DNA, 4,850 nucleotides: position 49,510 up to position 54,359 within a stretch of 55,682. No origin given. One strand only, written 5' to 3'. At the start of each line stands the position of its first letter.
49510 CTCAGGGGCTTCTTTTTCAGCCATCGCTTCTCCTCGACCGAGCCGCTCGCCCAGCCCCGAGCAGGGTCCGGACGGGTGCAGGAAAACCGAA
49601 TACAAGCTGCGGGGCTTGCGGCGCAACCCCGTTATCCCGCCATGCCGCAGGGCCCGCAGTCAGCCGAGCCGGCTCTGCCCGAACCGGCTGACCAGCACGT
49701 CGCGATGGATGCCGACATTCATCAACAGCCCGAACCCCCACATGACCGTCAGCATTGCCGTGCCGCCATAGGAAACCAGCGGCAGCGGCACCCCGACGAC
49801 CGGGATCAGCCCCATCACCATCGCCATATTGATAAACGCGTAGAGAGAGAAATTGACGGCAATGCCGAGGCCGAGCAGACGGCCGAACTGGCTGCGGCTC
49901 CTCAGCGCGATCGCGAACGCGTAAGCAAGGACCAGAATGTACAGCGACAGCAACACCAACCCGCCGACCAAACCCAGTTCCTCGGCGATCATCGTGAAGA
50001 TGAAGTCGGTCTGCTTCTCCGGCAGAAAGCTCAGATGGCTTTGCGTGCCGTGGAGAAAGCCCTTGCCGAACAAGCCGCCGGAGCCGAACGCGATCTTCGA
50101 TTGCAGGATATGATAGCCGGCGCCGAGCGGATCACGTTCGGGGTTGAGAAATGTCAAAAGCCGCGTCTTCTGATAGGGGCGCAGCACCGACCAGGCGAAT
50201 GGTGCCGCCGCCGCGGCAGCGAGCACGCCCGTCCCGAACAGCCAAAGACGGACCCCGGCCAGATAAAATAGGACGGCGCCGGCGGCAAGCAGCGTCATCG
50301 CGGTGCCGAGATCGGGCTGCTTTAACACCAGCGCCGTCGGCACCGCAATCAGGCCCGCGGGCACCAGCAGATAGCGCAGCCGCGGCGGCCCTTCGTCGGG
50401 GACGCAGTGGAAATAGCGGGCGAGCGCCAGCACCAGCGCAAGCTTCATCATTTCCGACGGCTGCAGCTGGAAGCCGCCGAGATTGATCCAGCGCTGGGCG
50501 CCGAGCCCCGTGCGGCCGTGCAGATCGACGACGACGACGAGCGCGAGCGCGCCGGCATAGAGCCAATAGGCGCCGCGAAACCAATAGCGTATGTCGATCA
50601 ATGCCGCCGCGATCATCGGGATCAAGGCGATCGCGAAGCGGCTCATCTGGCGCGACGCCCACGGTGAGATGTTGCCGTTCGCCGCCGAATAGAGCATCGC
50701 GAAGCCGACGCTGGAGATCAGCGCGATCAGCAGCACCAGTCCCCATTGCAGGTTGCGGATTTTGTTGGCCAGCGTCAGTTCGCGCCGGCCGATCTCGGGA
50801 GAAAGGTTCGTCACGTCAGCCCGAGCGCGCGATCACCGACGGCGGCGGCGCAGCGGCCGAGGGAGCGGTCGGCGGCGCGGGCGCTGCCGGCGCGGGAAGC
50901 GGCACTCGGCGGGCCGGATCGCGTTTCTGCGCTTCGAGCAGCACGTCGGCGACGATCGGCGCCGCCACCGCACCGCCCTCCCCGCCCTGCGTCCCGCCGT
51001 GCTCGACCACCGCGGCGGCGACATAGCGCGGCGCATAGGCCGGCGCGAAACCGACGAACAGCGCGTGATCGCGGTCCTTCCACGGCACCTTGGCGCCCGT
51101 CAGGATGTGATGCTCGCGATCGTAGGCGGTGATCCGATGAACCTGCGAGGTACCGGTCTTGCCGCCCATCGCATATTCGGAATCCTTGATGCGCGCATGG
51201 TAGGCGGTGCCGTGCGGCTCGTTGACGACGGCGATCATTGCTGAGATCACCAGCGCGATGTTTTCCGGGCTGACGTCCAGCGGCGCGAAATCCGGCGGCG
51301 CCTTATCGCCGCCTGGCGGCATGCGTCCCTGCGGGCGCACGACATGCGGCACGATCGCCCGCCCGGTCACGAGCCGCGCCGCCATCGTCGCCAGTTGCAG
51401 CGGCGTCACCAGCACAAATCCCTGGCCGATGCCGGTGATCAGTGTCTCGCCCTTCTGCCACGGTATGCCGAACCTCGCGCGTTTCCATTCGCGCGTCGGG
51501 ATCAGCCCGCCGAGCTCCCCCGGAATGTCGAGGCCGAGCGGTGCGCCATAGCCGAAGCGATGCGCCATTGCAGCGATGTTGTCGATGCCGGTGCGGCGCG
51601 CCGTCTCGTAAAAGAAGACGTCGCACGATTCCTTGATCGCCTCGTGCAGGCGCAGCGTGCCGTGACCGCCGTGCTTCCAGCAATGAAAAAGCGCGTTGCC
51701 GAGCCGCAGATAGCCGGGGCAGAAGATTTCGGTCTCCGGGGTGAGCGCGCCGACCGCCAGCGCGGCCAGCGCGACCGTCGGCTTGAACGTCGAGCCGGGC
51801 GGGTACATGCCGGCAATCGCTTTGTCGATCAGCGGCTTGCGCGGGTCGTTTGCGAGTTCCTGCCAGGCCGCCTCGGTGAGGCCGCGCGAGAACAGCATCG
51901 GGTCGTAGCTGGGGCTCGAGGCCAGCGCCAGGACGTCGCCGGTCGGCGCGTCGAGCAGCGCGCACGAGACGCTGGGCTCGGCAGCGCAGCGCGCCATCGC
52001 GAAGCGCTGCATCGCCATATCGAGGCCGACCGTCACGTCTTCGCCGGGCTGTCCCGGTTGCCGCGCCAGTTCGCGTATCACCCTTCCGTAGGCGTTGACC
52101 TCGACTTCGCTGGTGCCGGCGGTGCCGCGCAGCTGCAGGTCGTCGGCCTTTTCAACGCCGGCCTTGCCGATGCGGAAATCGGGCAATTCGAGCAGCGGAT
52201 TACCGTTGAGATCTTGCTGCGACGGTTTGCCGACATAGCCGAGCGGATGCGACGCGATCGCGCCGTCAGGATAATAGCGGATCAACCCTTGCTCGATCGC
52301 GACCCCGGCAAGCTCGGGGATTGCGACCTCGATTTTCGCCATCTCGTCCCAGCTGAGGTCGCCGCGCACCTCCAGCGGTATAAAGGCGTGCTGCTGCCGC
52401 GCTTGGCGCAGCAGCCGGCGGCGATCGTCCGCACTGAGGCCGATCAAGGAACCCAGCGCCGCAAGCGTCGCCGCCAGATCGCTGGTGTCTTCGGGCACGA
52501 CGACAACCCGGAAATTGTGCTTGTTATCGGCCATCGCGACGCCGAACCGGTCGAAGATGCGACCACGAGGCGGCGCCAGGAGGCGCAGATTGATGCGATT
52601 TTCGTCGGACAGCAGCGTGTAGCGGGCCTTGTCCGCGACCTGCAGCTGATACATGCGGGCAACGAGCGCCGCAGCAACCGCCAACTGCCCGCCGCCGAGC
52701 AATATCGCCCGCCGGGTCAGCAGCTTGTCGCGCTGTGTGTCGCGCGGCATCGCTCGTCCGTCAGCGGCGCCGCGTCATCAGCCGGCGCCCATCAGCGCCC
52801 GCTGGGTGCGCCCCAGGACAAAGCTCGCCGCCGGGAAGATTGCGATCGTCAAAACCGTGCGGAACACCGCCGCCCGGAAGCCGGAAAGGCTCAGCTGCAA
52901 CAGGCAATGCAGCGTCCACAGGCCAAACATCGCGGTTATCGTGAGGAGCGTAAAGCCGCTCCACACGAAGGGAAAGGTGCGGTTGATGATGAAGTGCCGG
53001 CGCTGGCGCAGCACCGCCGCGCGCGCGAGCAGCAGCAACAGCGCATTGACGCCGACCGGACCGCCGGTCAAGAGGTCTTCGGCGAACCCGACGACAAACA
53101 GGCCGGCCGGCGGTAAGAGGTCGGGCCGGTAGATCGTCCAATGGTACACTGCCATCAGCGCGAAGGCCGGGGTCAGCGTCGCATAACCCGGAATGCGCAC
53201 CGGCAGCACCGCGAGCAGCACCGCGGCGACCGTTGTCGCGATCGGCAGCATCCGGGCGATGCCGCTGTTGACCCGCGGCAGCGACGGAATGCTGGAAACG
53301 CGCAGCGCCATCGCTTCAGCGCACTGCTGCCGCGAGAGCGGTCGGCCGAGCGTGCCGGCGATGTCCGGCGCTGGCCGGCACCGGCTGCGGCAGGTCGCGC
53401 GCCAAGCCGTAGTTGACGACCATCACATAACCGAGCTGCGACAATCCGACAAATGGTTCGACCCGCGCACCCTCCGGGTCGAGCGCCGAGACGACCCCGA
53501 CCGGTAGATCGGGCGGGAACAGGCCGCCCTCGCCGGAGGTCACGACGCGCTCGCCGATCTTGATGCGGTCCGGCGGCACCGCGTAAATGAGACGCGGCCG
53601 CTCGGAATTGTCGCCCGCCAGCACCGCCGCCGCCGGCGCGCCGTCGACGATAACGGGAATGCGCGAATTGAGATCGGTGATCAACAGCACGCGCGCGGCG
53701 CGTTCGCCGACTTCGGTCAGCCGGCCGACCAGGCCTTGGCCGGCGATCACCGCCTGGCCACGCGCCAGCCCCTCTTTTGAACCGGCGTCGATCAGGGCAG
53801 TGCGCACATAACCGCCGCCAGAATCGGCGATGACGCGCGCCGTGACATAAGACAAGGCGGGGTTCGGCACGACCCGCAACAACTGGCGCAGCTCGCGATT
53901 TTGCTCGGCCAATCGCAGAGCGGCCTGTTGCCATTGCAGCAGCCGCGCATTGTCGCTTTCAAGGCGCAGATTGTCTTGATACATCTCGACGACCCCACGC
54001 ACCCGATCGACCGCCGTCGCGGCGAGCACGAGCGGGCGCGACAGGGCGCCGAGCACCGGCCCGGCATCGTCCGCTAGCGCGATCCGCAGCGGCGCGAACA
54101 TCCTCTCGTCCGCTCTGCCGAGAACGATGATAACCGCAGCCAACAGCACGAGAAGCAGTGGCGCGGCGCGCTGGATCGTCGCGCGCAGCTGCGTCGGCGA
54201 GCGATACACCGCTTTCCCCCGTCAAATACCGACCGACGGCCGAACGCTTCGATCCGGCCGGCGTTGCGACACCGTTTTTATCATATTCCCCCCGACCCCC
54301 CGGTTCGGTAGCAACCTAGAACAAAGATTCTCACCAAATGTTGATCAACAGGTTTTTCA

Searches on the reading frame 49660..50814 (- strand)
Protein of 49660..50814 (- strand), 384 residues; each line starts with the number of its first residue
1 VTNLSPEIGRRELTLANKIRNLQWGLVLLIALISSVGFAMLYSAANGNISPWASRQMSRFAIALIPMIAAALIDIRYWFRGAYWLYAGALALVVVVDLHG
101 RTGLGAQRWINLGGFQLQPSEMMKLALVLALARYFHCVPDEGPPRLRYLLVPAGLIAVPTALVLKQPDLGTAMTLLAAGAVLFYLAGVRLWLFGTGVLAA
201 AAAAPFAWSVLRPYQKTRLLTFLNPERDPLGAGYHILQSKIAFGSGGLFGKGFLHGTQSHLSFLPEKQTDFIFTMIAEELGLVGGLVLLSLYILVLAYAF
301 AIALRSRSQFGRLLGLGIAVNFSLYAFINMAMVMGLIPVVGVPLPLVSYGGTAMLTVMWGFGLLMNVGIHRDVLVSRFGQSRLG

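Call 18: search_protein_families(library=pfam, proteins=[window:49660-50814:-], max_evalue=0.0001)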
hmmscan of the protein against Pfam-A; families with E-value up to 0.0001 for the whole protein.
window:49660-50814:- (384 aa): 1 family
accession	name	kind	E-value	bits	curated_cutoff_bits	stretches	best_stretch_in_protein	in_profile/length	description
PF01098.24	FTSW_RODA_SPOVE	-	5e-99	332.1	26.4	1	27-370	11-353/356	Cell cycle protein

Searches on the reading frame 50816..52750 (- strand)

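Call 18: search_protein_families(library=pfam, proteins=[window:50816-52750:-], max_evalue=0.0001)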
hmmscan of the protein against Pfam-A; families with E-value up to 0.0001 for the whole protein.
window:50816-52750:- (644 aa): 2 families
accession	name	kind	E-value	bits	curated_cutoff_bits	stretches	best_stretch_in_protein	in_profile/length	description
PF00905.27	Transpeptidase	-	3.6e-59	200.8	22.1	1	262-604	2-298/299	Penicillin binding protein transpeptidase domain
PF03717.20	PBP_dimer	-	7.6e-39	134.4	24.4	1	59-228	3-179/180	Penicillin-binding Protein dimerisation domain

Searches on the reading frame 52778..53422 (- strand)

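Call 18: search_protein_families(library=pfam, proteins=[window:52778-53422:-], max_evalue=0.0001)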
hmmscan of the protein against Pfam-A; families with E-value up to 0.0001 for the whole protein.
window:52778-53422:- (214 aa): 1 family
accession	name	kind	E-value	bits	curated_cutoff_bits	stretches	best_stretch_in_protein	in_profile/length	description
PF04093.17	MreD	-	8.5e-08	32.9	24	1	60-182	10-130/158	rod shape-determining protein MreD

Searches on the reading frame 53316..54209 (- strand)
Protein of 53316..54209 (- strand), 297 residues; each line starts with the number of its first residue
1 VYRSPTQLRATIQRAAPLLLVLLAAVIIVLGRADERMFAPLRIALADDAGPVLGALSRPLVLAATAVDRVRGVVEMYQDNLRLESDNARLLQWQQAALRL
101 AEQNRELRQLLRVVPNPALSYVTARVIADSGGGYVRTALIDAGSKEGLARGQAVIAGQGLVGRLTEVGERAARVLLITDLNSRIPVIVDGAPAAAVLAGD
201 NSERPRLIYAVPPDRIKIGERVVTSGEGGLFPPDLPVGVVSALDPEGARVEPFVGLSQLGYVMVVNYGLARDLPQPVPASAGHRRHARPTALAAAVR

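Call 18: search_protein_families(library=pfam, proteins=[window:53316-54209:-], max_evalue=0.0001)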
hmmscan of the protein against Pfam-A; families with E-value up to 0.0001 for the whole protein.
window:53316-54209:- (297 aa): 1 family
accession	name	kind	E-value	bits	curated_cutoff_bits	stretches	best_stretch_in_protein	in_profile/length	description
PF04085.20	MreC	-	2.1e-33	115.6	28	1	126-265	1-146/147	Rod shape-determining protein MreC, barrel core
